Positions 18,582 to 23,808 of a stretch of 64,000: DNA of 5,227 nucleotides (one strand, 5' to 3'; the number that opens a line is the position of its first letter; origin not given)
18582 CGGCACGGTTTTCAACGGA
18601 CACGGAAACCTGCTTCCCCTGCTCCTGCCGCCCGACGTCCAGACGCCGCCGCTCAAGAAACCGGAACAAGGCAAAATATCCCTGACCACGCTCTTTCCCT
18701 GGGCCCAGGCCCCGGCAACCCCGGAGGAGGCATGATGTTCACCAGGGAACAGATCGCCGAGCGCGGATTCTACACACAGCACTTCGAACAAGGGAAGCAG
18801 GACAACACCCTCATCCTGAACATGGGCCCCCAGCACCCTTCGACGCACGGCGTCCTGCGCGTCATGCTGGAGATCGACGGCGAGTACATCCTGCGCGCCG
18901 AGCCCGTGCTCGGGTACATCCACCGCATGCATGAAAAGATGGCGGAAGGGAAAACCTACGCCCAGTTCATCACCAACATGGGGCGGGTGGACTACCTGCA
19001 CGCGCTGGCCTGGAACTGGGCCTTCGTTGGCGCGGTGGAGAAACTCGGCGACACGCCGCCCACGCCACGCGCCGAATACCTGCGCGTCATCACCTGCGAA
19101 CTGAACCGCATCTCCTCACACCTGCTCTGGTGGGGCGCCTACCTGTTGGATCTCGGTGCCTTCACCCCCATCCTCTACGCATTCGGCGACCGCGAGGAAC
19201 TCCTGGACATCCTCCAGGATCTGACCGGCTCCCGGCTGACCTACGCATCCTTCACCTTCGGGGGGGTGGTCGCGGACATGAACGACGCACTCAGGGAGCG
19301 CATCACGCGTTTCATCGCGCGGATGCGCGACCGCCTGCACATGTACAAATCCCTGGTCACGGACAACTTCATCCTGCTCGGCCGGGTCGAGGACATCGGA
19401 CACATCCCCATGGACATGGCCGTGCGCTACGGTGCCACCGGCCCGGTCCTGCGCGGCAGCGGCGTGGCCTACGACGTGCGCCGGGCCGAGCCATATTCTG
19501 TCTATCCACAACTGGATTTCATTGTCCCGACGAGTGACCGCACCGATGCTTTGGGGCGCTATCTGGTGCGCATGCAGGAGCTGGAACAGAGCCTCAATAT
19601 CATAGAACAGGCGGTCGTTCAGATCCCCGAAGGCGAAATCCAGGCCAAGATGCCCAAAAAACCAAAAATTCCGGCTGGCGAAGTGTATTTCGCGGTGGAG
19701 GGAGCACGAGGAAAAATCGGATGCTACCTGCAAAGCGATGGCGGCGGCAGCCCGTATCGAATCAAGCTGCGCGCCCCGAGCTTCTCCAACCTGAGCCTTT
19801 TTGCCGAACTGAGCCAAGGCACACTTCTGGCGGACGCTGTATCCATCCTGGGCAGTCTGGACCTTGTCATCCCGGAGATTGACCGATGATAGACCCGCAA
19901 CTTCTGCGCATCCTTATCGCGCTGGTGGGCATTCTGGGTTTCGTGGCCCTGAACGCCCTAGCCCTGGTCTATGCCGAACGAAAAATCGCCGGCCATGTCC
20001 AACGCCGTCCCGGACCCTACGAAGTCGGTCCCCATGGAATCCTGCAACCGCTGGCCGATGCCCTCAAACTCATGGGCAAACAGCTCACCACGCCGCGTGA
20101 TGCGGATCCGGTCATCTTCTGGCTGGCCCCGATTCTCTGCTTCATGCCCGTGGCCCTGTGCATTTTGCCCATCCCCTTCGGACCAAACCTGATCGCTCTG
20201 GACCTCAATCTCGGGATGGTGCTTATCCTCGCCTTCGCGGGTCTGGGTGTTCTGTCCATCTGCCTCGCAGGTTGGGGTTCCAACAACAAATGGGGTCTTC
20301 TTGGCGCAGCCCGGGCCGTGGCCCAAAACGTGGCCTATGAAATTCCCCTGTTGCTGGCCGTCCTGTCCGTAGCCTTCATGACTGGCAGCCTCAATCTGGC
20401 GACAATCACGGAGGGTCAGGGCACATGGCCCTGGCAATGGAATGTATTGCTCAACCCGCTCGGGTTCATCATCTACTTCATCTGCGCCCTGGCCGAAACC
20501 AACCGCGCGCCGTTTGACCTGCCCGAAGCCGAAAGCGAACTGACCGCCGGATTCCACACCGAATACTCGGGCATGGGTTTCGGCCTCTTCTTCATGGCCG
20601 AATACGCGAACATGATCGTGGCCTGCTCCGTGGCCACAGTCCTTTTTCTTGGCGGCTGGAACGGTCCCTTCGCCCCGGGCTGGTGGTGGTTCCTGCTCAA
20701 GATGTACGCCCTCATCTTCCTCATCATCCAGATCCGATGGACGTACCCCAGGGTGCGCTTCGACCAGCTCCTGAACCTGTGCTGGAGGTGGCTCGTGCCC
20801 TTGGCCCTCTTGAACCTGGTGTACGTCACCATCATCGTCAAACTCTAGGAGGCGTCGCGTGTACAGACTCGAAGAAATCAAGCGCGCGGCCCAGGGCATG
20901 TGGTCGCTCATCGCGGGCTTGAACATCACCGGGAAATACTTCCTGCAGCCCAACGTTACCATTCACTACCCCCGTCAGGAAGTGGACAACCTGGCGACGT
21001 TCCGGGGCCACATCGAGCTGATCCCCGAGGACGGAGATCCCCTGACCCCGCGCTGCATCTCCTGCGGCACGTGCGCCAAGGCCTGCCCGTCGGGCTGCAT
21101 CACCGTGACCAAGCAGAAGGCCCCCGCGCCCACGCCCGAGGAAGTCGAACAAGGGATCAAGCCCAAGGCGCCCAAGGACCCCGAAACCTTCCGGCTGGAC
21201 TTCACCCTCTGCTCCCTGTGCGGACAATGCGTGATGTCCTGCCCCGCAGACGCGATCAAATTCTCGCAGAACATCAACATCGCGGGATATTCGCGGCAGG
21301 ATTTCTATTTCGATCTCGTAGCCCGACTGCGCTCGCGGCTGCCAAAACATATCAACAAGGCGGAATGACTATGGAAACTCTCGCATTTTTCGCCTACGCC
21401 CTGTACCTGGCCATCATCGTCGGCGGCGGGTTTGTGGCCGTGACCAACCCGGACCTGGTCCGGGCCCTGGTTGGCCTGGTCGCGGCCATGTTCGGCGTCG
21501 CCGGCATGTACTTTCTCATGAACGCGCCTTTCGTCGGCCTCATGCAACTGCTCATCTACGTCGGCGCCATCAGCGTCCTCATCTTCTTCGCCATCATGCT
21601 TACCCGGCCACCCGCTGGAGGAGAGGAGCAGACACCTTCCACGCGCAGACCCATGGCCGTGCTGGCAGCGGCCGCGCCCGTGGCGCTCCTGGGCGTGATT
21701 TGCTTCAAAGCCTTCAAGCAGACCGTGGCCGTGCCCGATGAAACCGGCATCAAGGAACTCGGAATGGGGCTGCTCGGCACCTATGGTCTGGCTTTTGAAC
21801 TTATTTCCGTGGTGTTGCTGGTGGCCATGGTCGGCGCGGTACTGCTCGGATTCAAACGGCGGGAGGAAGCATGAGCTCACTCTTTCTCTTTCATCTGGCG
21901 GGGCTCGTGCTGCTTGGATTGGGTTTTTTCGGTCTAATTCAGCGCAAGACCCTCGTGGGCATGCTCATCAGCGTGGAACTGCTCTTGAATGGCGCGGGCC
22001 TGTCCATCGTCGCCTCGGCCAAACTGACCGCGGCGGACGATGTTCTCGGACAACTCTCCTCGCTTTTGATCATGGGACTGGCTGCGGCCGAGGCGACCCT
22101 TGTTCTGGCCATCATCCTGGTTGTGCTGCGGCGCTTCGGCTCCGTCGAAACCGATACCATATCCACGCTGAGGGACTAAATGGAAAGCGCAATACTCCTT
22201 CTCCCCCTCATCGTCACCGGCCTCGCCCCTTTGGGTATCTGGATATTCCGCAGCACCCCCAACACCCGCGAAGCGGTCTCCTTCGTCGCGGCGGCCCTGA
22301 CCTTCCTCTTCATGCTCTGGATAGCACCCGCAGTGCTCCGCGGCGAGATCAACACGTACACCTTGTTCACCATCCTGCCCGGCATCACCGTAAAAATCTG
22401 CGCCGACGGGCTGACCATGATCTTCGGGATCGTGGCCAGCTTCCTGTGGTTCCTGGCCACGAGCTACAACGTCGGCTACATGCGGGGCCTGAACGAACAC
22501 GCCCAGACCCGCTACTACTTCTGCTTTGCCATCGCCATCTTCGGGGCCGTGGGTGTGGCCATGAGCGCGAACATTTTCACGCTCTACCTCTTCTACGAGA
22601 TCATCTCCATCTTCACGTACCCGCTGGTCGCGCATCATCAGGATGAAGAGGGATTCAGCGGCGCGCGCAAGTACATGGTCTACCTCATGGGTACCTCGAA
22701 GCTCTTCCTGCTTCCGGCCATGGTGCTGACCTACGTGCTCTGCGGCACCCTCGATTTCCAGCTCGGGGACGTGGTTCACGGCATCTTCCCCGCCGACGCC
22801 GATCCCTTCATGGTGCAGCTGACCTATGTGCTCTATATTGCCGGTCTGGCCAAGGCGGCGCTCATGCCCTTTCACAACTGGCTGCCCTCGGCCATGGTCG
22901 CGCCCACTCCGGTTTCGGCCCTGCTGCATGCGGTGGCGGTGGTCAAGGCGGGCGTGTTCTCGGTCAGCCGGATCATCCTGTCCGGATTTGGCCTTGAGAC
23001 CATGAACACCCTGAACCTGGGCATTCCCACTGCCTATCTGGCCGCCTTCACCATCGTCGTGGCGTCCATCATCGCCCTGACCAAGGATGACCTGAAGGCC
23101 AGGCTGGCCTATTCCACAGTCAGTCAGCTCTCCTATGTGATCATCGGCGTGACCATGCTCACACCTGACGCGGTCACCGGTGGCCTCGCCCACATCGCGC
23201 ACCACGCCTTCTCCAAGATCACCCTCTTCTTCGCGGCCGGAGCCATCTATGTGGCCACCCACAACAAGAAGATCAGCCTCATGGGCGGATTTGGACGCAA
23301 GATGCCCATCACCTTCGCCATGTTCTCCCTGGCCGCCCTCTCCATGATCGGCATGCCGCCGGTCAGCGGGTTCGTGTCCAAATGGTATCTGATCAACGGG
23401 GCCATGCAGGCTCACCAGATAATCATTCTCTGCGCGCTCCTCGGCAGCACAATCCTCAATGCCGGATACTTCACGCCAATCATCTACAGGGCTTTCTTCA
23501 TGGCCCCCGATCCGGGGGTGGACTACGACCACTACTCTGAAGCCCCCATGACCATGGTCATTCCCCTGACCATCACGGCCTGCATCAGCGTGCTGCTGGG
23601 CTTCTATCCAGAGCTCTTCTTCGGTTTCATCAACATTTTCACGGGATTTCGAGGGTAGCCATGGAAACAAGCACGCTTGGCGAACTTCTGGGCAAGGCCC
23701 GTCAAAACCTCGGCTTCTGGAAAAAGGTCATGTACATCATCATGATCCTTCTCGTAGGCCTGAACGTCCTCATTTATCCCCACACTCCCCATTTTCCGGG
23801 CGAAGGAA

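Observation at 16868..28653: c-di-AMP riboswitch upstream of a respiratory complex I-like operon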

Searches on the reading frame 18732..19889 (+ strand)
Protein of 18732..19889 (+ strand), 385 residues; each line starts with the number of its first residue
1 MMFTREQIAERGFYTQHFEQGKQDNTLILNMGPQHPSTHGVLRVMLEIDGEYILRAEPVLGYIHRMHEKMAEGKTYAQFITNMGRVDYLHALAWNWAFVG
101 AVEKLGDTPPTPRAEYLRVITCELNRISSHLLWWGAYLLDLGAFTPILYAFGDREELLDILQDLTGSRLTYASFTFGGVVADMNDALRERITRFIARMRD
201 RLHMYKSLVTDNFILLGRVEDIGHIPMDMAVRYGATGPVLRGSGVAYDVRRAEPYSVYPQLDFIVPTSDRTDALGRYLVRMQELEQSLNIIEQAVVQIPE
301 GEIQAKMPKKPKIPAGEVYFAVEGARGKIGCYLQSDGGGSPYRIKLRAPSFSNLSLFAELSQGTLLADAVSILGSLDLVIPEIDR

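Call 4: search_protein_families(library=pfam, proteins=[window:18732-19889:+])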
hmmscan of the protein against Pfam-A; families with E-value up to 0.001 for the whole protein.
window:18732-19889:+ (385 aa): 1 family
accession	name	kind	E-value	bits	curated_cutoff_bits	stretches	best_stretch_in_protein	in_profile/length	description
PF00346.24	Complex1_49kDa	-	1.2e-87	293.8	24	2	140-309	1-170/271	Respiratory-chain NADH dehydrogenase, 49 Kd subunit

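Call 17: search_protein_families(library=ncbifam, proteins=[window:18732-19889:+], max_evalue=0.001)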
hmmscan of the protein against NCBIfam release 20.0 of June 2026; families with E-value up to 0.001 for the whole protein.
window:18732-19889:+ (385 aa): 7 families
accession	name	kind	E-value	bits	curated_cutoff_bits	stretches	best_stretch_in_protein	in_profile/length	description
NF008974.0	PRK12322.1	equivalog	2.8e-133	444.4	522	1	25-384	5-365/366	NADH-quinone oxidoreductase subunit D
NF004739.1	PRK06075.1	equivalog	1.5e-128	428.9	360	2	28-309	2-283/384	NADH-quinone oxidoreductase subunit D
TIGR01962.1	NuoD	equivalog_domain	3.3e-126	421.2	459.35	2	26-309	2-285/386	NADH dehydrogenase (quinone) subunit D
NF009808.0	PRK13292.1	equivalog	1.2e-106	357.4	1156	2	15-302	396-683/791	NADH-quinone oxidoreductase subunit B/C/D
NF008728.0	PRK11742.1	equivalog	1.4e-98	330.8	840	2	21-308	209-496/598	NADH-quinone oxidoreductase subunit C/D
NF040602.1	F420_dehyd_FpoD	exception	1.8e-97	326.7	600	1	22-385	3-372/372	F420H2 dehydrogenase subunit FpoD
NF005649.0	PRK07415.1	equivalog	8.3e-97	324.7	583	2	25-304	9-289/394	NAD(P)H-quinone oxidoreductase subunit H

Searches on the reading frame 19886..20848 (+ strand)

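Call 4: search_protein_families(library=pfam, proteins=[window:19886-20848:+])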
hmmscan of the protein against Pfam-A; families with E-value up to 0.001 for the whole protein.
window:19886-20848:+ (320 aa): 1 family
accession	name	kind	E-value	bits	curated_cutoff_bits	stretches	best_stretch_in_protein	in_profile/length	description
PF00146.26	NADHdh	-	5.2e-119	397.5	27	1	12-314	2-297/298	NADH dehydrogenase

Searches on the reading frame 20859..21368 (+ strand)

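Call 4: search_protein_families(library=pfam, proteins=[window:20859-21368:+])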
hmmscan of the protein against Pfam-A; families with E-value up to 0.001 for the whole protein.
window:20859-21368:+ (169 aa): 12 families
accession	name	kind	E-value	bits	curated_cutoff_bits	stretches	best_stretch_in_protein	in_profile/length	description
PF00037.32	Fer4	-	1.4e-12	47.3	21.1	2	113-134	3-24/24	4Fe-4S binding domain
PF12838.12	Fer4_7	-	4.1e-11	43.6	27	1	65-132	1-52/52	4Fe-4S dicluster domain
PF13187.11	Fer4_9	-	2.8e-09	37.3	27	1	65-133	1-52/52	4Fe-4S dicluster domain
PF13484.11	Fer4_16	-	3e-09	37.9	30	1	65-90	1-26/66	4Fe-4S double cluster binding domain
PF13237.11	Fer4_10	-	9e-09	35.6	25.5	1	112-136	3-29/53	4Fe-4S dicluster domain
PF12797.12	Fer4_2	-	1.8e-07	31.1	24.5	0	65-78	9-22/22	4Fe-4S binding domain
PF13183.11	Fer4_8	-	3.2e-07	31.2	27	1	65-131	4-67/68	4Fe-4S dicluster domain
PF12837.12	Fer4_6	-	1.1e-06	28.7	25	0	117-133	8-24/24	4Fe-4S binding domain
PF14697.11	Fer4_21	-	1.4e-06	28.7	35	0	65-83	7-28/59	4Fe-4S dicluster domain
PF13534.11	Fer4_17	-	2.9e-06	28.2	22.2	1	65-131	1-59/61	4Fe-4S dicluster domain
PF25160.1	LdpA_Fe-S-bd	-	6.5e-06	26.3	27.6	0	117-135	27-45/49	LdpA Fe-S cluster-binding domain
PF12800.12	Fer4_4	-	1.3e-05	25.5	24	0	117-130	3-16/17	4Fe-4S binding domain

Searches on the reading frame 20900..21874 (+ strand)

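Call 4: search_protein_families(library=pfam, proteins=[window:20900-21874:+])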
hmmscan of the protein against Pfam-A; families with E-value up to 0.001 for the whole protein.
window:20900-21874:+ (324 aa): 1 family
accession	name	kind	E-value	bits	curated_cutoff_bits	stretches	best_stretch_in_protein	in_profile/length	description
PF00499.25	Oxidored_q3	-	5.5e-34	117.4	33.2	1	177-316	2-146/146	NADH-ubiquinone/plastoquinone oxidoreductase chain 6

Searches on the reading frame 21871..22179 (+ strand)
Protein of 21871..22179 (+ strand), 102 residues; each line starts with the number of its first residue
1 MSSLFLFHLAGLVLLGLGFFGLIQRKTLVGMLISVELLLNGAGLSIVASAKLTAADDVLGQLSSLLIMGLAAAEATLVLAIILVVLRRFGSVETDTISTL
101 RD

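Call 4: search_protein_families(library=pfam, proteins=[window:21871-22179:+])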
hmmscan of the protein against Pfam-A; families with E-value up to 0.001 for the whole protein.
window:21871-22179:+ (102 aa): 1 family
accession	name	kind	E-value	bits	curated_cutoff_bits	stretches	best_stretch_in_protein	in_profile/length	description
PF00420.29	Oxidored_q2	-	4e-16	59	26.1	1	7-101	2-94/95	NADH-ubiquinone/plastoquinone oxidoreductase chain 4L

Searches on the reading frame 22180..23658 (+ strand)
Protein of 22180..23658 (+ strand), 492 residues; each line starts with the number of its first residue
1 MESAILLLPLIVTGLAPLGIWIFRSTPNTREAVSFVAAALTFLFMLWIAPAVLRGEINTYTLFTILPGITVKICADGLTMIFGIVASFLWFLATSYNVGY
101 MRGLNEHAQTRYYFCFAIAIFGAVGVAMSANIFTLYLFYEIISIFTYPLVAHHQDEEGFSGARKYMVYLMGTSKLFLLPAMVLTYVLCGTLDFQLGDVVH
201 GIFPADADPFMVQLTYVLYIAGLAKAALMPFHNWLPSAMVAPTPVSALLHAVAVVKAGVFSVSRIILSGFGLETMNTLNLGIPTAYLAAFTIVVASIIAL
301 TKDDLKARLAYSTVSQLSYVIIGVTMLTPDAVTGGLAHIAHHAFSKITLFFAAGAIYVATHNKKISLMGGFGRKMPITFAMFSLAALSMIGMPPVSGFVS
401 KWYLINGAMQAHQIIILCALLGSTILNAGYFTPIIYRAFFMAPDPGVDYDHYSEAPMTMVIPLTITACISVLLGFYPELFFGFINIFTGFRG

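Call 4: search_protein_families(library=pfam, proteins=[window:22180-23658:+])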
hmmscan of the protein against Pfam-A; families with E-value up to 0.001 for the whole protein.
window:22180-23658:+ (492 aa): 2 families
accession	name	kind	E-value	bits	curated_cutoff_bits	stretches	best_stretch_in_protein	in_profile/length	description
PF00361.26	Proton_antipo_M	-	4.5e-56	190.7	21.5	1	129-424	1-291/294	NADH:quinone oxidoreductase/Mrp antiporter, TM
PF00662.26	Proton_antipo_N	-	0.0005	20.4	24.5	0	69-113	9-51/51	NADH-Ubiquinone oxidoreductase (complex I), chain 5 N-terminus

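Call 17: search_protein_families(library=ncbifam, proteins=[window:22180-23658:+], max_evalue=0.001)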
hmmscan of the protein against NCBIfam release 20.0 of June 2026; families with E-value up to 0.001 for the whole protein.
window:22180-23658:+ (492 aa): 72 families (the best 25 are shown)
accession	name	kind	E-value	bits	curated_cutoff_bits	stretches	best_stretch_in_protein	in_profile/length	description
NF006236.0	PRK08375.1-1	equivalog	2.6e-237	788.5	663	1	2-488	5-492/493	putative monovalent cation/H+ antiporter subunit D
NF005561.0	PRK07234.1-1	equivalog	1.2e-147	493.1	718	1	7-444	10-444/569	putative monovalent cation/H+ antiporter subunit D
NF005140.0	PRK06589.1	equivalog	9.5e-102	341.3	470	1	4-483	11-484/489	putative monovalent cation/H+ antiporter subunit D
NF005141.0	PRK06590.1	equivalog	6.8e-64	216.9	556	1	4-476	7-467/615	NADH-quinone oxidoreductase subunit L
NF006419.0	PRK08668.1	equivalog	2.4e-63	214.9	617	1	18-485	16-475/613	NADH dehydrogenase subunit M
NF005097.0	PRK06525.1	equivalog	7.7e-63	212.9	430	1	11-472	6-470/480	hydrogenase 4 subunit D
NF009288.0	PRK12648.1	equivalog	1.3e-62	212.2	1104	1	4-482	5-476/954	monovalent cation/H+ antiporter subunit A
NF009287.0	PRK12647.1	equivalog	2.8e-61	208.1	937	1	15-481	13-471/773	putative monovalent cation/H+ antiporter subunit A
TIGR01974.1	NDH_I_L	subfamily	1.8e-60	205.5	407.5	1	4-480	5-482/630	NADH-quinone oxidoreductase subunit L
NF009305.0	PRK12662.1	equivalog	3.7e-56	190.9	700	1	3-478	3-477/492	putative monovalent cation/H+ antiporter subunit D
TIGR01972.1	NDH_I_M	subfamily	1e-55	189.4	263.8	1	5-484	4-475/486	NADH-quinone oxidoreductase subunit M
NF009289.0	PRK12649.1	equivalog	4.7e-55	187.3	1117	1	6-479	11-487/789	putative monovalent cation/H+ antiporter subunit A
NF009284.0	PRK12644.1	equivalog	7e-55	186.5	962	1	6-480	5-474/975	Na+/H+ antiporter subunit A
NF009290.0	PRK12650.1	equivalog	1.6e-54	185.2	980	1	32-480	33-475/966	DUF4040 family protein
NF009285.0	PRK12645.1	equivalog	8.6e-54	183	1028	1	5-480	7-496/804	Na+/H+ antiporter subunit A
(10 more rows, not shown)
